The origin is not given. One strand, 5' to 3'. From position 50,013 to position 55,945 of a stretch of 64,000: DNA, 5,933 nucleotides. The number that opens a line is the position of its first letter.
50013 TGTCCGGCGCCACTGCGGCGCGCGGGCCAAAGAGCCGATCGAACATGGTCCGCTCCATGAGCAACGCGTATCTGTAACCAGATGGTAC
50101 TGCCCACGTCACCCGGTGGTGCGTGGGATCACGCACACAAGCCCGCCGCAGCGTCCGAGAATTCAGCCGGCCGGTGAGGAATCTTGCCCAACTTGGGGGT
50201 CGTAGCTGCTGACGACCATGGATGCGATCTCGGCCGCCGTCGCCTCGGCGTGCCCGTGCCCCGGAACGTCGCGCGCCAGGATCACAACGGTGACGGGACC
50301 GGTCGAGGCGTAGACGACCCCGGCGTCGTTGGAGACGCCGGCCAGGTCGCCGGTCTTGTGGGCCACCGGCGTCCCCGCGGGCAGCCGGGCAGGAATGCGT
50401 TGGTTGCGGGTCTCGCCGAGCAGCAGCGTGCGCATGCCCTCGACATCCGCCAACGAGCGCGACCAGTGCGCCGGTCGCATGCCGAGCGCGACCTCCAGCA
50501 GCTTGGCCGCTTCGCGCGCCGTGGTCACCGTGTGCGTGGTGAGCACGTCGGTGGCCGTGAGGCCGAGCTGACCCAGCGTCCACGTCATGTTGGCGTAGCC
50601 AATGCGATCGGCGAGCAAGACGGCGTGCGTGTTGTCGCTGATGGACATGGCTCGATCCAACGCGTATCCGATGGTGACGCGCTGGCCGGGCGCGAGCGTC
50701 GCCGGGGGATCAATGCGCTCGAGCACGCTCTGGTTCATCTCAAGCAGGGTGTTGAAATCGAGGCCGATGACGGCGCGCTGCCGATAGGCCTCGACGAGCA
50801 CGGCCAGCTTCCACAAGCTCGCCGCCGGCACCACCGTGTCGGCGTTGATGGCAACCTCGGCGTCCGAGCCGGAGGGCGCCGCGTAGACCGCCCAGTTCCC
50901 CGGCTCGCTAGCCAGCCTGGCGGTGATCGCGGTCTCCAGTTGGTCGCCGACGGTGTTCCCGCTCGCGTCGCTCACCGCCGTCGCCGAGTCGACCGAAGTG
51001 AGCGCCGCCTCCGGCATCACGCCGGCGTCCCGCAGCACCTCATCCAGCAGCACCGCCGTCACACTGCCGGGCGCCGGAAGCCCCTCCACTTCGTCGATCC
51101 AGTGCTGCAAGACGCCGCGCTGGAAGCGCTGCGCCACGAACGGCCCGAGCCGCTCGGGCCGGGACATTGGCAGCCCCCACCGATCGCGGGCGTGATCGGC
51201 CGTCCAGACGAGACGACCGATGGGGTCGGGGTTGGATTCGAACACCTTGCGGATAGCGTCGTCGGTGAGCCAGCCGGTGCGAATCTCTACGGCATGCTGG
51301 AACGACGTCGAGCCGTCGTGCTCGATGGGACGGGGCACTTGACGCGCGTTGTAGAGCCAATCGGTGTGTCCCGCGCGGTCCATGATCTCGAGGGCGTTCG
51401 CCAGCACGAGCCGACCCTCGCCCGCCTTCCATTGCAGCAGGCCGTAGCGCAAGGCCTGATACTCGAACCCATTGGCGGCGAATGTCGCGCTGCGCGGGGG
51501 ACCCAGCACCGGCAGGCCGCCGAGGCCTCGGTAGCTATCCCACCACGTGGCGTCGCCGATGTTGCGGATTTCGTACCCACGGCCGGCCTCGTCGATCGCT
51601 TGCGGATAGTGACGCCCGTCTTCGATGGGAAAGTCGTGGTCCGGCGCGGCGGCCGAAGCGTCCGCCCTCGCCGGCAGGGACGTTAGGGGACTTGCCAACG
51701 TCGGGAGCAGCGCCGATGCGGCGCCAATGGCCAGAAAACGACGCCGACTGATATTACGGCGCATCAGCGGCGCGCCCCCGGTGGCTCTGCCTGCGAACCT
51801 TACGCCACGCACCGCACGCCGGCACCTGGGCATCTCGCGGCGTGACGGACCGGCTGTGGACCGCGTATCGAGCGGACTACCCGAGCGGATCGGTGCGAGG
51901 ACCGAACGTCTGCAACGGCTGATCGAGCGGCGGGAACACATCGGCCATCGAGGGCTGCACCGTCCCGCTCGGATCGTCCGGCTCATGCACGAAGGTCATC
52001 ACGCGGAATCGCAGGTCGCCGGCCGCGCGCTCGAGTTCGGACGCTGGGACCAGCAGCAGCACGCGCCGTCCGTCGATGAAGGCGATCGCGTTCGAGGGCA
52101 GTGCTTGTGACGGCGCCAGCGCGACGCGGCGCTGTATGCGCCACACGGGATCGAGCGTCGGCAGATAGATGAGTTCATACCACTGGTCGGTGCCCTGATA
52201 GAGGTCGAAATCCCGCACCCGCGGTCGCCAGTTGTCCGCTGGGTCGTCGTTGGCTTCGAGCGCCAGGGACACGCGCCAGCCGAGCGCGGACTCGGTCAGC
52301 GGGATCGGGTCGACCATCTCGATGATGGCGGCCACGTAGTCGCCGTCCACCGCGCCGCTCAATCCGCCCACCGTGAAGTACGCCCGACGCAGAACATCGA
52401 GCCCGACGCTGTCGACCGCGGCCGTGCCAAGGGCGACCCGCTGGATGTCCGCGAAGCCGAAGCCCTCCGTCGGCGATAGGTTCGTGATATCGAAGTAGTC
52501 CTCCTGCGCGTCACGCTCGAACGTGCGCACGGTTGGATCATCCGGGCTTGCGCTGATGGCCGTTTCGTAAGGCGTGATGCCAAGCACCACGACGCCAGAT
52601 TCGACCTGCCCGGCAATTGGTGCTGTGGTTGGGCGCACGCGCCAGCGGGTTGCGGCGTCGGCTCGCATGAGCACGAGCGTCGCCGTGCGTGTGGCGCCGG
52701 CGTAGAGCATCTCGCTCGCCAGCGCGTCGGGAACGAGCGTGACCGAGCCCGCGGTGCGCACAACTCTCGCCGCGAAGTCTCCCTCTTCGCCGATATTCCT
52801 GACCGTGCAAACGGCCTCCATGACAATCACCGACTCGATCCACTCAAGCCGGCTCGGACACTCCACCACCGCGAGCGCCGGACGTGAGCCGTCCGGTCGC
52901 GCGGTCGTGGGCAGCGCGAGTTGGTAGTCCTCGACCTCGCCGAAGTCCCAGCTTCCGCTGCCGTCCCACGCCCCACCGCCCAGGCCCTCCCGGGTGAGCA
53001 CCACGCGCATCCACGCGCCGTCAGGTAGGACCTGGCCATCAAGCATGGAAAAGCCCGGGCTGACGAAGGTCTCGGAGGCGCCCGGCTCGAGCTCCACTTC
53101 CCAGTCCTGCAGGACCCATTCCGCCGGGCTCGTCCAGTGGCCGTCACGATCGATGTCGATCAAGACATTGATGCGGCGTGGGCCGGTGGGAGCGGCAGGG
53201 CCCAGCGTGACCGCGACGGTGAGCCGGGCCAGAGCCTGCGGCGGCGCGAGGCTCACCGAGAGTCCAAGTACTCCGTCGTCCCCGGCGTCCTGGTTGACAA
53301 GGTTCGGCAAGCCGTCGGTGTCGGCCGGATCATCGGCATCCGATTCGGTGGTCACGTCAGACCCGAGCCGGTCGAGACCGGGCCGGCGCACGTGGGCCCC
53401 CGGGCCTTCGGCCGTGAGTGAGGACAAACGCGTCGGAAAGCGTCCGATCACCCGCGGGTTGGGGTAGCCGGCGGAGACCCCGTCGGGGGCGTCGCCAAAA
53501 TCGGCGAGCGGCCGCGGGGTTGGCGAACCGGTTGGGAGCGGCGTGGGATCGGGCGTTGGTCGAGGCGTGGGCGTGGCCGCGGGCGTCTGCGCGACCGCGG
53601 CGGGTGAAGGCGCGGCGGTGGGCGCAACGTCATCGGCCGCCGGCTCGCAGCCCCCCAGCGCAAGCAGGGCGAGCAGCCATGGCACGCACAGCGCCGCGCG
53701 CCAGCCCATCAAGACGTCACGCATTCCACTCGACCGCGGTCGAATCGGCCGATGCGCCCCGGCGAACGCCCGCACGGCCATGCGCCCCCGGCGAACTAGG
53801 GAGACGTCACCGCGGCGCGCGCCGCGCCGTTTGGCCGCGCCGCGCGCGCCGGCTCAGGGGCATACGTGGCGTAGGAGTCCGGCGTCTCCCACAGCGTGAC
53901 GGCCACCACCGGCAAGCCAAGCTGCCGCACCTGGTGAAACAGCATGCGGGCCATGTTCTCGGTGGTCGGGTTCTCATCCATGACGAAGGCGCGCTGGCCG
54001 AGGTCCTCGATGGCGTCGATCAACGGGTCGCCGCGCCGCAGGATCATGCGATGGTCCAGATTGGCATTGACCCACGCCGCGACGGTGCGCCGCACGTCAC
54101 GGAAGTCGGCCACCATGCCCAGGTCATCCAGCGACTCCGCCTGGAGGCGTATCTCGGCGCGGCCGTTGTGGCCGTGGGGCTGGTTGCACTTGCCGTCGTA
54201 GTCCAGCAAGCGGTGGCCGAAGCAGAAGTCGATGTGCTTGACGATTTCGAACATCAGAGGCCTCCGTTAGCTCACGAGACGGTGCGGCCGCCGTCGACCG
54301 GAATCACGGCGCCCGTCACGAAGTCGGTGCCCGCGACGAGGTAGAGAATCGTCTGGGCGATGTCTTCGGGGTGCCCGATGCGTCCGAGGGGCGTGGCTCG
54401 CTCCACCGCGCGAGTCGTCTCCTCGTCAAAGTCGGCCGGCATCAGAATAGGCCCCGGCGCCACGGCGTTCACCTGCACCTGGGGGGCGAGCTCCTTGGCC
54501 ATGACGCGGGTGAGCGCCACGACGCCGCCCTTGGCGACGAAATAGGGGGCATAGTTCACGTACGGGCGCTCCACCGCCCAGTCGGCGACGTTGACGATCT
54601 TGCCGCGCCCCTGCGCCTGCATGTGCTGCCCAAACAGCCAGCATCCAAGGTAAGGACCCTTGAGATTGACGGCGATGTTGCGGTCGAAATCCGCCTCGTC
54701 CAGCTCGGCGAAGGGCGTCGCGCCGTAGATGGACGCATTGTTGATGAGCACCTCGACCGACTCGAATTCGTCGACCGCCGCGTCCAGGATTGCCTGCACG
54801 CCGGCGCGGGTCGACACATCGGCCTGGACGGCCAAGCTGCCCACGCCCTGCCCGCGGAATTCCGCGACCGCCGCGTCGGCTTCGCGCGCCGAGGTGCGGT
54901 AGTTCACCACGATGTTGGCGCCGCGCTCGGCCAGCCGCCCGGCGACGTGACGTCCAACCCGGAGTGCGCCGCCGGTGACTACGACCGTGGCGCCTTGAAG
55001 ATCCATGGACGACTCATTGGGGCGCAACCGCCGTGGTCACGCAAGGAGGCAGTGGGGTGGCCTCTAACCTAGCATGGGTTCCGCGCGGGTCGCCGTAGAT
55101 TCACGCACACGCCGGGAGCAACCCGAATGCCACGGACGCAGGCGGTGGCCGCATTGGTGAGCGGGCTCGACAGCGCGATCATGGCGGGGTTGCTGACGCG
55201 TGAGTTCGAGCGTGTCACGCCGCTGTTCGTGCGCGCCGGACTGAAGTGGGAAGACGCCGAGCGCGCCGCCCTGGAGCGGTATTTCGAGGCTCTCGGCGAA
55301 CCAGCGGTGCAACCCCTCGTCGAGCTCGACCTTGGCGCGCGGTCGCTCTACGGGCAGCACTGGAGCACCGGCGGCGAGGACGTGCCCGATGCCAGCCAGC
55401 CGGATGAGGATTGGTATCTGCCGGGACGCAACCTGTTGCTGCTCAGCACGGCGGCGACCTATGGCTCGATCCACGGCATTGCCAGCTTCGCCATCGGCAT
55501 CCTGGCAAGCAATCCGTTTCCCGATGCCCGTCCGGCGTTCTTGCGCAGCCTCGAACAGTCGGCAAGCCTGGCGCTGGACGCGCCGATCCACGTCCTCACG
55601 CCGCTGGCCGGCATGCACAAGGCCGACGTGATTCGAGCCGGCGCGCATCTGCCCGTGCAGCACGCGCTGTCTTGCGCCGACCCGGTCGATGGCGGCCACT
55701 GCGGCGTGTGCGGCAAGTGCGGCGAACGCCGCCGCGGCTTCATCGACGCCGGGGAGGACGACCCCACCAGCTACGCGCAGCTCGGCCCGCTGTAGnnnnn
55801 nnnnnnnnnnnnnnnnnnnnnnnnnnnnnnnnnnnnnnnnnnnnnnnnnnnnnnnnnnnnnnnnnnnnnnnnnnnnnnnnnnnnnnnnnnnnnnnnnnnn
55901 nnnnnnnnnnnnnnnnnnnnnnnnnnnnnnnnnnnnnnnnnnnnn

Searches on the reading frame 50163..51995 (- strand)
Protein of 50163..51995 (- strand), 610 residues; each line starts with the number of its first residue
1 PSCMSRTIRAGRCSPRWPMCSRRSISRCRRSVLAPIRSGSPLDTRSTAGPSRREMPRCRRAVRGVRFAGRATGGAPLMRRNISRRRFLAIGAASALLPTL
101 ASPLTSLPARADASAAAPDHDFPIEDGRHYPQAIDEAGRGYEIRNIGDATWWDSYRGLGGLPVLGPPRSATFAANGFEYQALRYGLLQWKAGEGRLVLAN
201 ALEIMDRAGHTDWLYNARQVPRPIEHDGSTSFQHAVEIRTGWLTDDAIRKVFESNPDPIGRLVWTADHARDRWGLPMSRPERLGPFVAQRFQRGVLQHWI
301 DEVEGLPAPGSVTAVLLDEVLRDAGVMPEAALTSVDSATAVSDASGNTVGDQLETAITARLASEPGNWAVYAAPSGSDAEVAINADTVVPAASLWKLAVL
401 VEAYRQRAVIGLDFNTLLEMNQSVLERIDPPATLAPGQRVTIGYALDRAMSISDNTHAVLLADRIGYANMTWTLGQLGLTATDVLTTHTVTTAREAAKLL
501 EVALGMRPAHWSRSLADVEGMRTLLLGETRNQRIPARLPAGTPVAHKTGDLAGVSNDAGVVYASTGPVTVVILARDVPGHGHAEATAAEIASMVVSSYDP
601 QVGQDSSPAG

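Call 17: search_protein_families(library=pfam, proteins=[window:50163-51995:-], max_evalue=0.00001)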
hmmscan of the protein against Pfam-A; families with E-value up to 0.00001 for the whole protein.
window:50163-51995:- (610 aa): 1 family
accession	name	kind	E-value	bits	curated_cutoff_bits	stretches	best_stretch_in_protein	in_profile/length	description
PF13354.11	Beta-lactamase2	-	4.5e-28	98.5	22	1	375-573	7-213/214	Beta-lactamase enzyme family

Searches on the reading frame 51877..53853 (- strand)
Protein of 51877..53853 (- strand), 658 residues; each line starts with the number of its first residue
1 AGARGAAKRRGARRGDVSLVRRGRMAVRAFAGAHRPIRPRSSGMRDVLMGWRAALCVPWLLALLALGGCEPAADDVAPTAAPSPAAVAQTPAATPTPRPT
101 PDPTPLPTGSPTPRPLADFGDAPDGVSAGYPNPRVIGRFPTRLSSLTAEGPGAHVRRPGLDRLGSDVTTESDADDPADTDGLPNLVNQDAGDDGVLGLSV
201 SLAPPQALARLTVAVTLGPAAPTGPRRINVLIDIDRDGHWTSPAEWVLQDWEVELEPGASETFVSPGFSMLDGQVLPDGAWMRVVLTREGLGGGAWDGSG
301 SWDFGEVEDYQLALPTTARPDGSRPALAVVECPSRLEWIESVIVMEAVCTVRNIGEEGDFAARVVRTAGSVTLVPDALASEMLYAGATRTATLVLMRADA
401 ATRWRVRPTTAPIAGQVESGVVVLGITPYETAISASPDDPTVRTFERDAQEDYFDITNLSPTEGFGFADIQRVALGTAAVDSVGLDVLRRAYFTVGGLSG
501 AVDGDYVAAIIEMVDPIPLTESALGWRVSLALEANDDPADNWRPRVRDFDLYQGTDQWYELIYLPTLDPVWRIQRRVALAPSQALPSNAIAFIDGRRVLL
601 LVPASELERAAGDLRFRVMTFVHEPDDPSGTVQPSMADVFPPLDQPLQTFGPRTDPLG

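Call 17: search_protein_families(library=pfam, proteins=[window:51877-53853:-], max_evalue=0.00001)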
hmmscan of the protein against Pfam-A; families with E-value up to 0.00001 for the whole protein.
window:51877-53853:- (658 aa): 1 family
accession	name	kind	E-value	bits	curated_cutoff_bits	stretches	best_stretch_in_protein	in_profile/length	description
PF20009.4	GEVED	-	7.8e-06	27.1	24.4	0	228-312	2-77/78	GEVED domain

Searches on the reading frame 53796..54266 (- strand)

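Call 17: search_protein_families(library=pfam, proteins=[window:53796-54266:-], max_evalue=0.00001)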
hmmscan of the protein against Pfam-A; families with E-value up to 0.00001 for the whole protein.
window:53796-54266:- (156 aa): 1 family
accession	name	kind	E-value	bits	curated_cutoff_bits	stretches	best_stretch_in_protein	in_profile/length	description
PF01242.24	PTPS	-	3.3e-30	105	22.4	1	7-137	1-120/121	6-pyruvoyl tetrahydropterin synthase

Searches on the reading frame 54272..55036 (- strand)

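Call 17: search_protein_families(library=pfam, proteins=[window:54272-55036:-], max_evalue=0.00001)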
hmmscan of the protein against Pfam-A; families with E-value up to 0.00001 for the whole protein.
window:54272-55036:- (254 aa): 4 families
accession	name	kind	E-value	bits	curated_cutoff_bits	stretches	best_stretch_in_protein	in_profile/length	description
PF13561.12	adh_short_C2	-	6.9e-49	167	27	1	27-251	8-235/236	Enoyl-(Acyl carrier protein) reductase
PF00106.31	adh_short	-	3.3e-44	151.1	26.6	1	17-198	2-183/195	short chain dehydrogenase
PF08659.16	KR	-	1.5e-14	54.8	22.6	1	16-127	1-115/180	KR domain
PF23441.1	SDR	-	1e-06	28.8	27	1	13-250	5-254/258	SDR-like rossmann domain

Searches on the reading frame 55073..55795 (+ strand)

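Call 17: search_protein_families(library=pfam, proteins=[window:55073-55795:+], max_evalue=0.00001)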
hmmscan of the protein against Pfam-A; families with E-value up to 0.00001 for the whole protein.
window:55073-55795:+ (240 aa): 1 family
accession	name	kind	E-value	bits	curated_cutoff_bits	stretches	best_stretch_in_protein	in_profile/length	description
PF06508.19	QueC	-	6.9e-29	101.3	22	1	24-226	2-209/210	Queuosine biosynthesis protein QueC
